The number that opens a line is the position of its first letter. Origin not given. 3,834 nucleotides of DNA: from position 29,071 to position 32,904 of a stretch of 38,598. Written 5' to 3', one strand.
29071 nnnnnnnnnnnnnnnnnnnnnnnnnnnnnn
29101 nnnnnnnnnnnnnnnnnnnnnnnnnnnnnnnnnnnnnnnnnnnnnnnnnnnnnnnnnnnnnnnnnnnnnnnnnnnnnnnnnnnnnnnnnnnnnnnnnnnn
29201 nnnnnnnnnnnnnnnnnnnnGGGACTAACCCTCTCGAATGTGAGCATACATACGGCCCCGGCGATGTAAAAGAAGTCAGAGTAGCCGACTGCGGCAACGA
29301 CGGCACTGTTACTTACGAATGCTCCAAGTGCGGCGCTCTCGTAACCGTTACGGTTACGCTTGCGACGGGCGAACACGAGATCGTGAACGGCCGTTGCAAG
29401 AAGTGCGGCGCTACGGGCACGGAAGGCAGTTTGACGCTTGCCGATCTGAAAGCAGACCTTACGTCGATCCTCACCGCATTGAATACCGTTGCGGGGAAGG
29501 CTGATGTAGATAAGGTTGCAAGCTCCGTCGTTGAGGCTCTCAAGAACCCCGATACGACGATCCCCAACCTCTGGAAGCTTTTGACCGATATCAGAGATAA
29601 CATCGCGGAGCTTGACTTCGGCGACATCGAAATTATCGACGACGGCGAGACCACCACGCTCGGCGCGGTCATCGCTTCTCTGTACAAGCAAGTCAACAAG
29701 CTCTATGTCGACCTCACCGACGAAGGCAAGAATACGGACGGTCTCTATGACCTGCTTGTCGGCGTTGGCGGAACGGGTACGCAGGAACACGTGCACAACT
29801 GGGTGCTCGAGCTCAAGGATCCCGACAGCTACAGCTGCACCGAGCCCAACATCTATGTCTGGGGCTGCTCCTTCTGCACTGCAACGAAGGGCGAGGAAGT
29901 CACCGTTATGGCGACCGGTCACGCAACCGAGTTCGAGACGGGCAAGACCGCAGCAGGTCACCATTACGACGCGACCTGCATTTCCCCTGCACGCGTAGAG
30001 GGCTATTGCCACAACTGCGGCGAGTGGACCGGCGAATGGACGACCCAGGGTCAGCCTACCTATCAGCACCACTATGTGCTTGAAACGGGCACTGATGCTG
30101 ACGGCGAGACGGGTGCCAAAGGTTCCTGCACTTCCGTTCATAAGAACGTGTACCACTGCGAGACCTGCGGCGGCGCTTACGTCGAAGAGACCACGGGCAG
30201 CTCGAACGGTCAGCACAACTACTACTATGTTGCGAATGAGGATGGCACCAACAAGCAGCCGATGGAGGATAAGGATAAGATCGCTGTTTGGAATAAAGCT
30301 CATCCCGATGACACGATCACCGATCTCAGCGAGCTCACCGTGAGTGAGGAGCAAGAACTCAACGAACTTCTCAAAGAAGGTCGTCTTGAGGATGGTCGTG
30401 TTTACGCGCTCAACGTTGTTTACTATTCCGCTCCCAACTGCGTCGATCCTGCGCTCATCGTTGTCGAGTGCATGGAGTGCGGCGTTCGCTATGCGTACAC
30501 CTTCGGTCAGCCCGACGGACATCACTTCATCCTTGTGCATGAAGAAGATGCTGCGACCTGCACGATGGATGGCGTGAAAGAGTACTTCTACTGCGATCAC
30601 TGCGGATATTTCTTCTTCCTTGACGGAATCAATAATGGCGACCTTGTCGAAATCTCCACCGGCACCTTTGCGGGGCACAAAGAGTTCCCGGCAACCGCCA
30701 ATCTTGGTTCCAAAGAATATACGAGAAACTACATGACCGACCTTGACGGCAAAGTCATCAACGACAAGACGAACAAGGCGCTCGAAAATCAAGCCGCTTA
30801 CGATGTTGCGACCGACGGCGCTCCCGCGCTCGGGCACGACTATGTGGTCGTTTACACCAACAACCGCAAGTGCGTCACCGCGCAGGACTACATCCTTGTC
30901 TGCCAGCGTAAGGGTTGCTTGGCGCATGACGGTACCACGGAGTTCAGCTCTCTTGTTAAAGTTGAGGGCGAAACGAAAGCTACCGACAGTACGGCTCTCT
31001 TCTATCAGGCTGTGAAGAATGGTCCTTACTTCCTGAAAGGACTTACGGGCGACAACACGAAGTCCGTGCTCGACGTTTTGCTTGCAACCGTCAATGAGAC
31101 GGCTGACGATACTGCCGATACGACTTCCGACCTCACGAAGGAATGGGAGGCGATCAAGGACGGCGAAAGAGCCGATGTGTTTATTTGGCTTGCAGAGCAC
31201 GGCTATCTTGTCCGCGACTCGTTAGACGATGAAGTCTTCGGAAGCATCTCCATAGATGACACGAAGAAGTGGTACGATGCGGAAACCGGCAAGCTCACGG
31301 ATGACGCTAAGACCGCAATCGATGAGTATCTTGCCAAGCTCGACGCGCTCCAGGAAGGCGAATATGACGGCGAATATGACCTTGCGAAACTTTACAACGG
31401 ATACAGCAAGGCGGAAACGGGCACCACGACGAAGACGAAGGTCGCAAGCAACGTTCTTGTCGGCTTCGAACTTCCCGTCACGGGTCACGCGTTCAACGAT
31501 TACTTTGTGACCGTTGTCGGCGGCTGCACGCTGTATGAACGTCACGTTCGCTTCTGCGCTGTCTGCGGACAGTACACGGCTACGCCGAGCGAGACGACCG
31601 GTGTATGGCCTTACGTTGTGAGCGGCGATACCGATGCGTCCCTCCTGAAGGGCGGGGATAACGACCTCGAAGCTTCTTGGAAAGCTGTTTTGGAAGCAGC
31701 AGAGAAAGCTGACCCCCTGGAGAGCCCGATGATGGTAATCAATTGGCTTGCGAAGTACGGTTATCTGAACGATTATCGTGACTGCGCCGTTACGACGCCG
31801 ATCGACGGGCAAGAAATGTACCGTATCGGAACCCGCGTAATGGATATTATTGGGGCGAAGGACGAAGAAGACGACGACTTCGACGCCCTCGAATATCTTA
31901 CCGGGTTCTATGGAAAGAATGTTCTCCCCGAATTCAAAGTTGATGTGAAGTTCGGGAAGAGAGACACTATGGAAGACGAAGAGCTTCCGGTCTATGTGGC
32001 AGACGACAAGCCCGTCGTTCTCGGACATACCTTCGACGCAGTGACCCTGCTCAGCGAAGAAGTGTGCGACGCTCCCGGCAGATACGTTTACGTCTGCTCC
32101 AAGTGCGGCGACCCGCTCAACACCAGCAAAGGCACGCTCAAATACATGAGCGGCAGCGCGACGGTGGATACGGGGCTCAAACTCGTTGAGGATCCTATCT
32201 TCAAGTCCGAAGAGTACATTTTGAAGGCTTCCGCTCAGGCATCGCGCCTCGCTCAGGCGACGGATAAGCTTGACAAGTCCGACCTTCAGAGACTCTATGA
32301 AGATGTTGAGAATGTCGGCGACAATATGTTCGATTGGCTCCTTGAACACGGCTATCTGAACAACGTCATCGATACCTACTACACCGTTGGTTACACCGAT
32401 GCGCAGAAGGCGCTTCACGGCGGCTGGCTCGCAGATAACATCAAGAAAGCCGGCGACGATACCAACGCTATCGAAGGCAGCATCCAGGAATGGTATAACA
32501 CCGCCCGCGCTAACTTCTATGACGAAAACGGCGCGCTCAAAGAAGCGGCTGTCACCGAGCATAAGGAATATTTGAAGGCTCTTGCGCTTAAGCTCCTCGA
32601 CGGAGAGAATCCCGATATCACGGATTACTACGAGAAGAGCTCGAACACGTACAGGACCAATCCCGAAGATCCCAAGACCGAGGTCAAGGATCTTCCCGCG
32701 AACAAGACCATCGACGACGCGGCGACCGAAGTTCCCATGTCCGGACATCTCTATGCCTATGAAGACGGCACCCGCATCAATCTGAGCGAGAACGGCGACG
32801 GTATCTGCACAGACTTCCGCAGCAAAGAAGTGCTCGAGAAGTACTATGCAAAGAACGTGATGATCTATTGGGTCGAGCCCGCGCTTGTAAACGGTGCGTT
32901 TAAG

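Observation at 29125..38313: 9.2-kb gene for a 3,062-aa lipoprotein of no recognisable family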

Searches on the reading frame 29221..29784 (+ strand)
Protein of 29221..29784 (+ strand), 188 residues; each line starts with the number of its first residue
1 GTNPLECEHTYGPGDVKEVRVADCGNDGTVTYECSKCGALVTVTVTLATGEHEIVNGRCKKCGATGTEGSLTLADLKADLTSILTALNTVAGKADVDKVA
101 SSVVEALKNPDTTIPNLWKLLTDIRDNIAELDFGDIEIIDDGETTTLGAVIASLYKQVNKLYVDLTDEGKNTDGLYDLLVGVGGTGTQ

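Call 61: search_protein_families(library=pfam, proteins=[window:29221-29784:+], max_evalue=1)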
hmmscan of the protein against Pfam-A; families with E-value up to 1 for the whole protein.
window:29221-29784:+ (188 aa): 15 families
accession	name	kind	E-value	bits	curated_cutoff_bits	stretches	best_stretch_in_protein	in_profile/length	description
PF23455.1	DUF7129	-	0.0093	16.1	30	1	22-47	2-27/45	Domain of unknown function (DUF7129)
PF13917.11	zf-CCHC_3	-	0.018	15.4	27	0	54-66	2-14/41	Zinc knuckle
PF18073.7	Zn_ribbon_LapB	-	0.029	14.5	25.7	0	32-39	1-8/28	Rubredoxin metal binding domain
PF24042.1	DUF7351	-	0.063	13.5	31.2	1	15-64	77-127/177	Domain of unknown function (DUF7351)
PF05129.18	Zn_ribbon_Elf1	-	0.1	13.1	29.8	1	31-65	22-55/79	Transcription elongation factor Elf1 like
PF09723.15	Zn_ribbon_8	-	0.14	12.6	34.4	1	32-65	6-35/41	Zinc ribbon domain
PF21344.3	Zn_ribbon_LysW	-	0.15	12.2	27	1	33-64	2-29/46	Alpha-aminoadipate carrier protein LysW-like, globular domain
PF01921.24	tRNA-synt_1f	-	0.18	11.1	27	1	14-47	181-215/360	tRNA synthetases class I (K)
PF10892.13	DUF2688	-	0.22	11.5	25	0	53-85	4-39/56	Protein of unknown function (DUF2688)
PF13248.11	Zn_ribbon_3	-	0.51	10.3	27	1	31-42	2-13/26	zinc-ribbon domain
PF24254.1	DUF7455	-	0.57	10.1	27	0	31-50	4-23/54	Domain of unknown function (DUF7455)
PF19750.4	DUF6237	-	0.62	10.6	25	1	22-45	9-31/90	Family of unknown function (DUF6237)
PF20173.3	ZnF_RZ-type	-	0.67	10.1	27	0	21-40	22-40/54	RZ type zinc finger domain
PF01096.23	Zn_ribbon_TFIIS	-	0.73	10.2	21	0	29-38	26-35/39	Transcription factor S-II (TFIIS)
PF23447.1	DUF7128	-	0.85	10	25.7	1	21-41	2-22/44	Domain of unknown function (DUF7128)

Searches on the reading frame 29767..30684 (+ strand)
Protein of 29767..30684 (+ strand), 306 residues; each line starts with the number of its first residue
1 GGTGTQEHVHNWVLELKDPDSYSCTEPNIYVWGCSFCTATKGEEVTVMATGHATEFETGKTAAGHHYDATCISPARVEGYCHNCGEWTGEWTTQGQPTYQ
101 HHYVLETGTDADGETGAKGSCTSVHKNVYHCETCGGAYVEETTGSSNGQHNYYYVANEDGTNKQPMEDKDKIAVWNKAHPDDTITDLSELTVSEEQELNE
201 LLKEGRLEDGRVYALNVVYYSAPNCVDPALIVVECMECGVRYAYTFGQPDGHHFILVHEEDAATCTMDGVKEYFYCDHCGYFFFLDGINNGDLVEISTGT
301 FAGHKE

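Call 56: search_solved_structures(query=A9, max_evalue=1)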
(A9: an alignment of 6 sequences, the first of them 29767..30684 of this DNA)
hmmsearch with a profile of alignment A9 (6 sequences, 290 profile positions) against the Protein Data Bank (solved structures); distinct sequences matched with E-value up to 1: 2.
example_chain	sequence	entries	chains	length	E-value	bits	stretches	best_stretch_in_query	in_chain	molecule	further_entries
7aor_at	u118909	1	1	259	0.57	12.8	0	29-59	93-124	mS66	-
7u8c_H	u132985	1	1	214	0.59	12.8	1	86-139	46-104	MORab 15B6 Fab heavy chain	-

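Call 61: search_protein_families(library=pfam, proteins=[window:29767-30684:+], max_evalue=1)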
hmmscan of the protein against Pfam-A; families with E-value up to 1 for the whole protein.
window:29767-30684:+ (306 aa): 2 families
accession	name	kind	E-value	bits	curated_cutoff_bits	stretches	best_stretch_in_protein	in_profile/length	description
PF09706.15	Cas_CXXC_CXXC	-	0.13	12.8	21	0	235-284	8-62/69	CRISPR-associated protein (Cas_CXXC_CXXC)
PF04828.22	GFA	-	0.19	12.3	24.3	0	77-175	23-112/115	Glutathione-dependent formaldehyde-activating enzyme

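Call 100: search_protein_families(library=ncbifam, proteins=[window:29767-30684:+], max_evalue=0.01)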
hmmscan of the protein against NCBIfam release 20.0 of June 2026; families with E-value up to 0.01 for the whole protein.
window:29767-30684:+ (306 aa): 0 families

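Call 108: find_related_loci(query=A9, collection=metagenome_contigs, flank=3000)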
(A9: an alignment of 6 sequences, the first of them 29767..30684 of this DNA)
Query A9 (306 aa) in metagenome_contigs; peptide patterns used: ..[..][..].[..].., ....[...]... (x = any residue, [..] = any of these).
79 stretches matched a pattern, but none encodes a relative of the query by tblastn (E <= 1e-3).

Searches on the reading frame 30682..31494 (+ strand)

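Call 61: search_protein_families(library=pfam, proteins=[window:30682-31494:+], max_evalue=1)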
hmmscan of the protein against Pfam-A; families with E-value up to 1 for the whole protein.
window:30682-31494:+ (271 aa): 2 families
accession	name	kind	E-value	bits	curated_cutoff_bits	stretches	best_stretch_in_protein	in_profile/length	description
PF23895.1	Phage_zn_bind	-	0.099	13.1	27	1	55-88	19-56/69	Phage zinc binding domain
PF10878.14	DUF2672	-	0.21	12.1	27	1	216-241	21-45/53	Protein of unknown function (DUF2672)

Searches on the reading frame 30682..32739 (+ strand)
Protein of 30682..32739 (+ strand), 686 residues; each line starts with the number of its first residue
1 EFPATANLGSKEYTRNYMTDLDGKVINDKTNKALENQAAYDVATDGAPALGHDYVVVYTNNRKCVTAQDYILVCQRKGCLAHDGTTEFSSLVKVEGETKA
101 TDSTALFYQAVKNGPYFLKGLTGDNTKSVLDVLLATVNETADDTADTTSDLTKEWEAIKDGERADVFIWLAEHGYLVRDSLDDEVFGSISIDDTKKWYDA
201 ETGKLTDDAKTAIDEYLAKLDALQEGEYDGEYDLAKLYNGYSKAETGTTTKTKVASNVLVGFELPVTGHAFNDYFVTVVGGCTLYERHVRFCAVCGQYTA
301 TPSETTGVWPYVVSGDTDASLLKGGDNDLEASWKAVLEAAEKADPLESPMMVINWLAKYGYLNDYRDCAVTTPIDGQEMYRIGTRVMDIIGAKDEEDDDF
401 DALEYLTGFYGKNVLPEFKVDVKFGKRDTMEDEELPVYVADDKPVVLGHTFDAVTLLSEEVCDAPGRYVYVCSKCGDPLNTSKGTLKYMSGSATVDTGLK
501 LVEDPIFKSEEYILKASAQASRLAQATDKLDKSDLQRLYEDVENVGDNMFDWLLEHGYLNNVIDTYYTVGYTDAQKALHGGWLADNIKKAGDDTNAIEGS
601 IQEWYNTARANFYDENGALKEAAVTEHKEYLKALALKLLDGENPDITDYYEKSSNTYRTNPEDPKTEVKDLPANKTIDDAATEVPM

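Call 57: search_solved_structures(query=A10, max_evalue=1)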
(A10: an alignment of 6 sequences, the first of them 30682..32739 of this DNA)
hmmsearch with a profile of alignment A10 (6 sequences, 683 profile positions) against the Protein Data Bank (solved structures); distinct sequences matched with E-value up to 1: 0.

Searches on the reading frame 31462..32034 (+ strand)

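Call 61: search_protein_families(library=pfam, proteins=[window:31462-32034:+], max_evalue=1)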
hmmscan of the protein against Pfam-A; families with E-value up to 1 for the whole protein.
window:31462-32034:+ (191 aa): 2 families
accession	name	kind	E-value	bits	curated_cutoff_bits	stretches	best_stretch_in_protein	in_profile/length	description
PF14392.11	zf-CCHC_4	-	0.16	12.1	27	1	25-38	27-40/49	Zinc knuckle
PF17791.7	MG3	-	0.3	11.8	23.1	1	153-179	2-28/84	Macroglobulin domain MG3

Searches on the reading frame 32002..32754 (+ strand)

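Call 61: search_protein_families(library=pfam, proteins=[window:32002-32754:+], max_evalue=1)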
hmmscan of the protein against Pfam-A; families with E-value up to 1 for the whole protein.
window:32002-32754:+ (251 aa): 1 family
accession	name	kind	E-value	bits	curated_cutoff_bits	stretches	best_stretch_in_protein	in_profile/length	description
PF24292.1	DUF7479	-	0.028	14.9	27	1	31-56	4-29/60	Domain of unknown function (DUF7479)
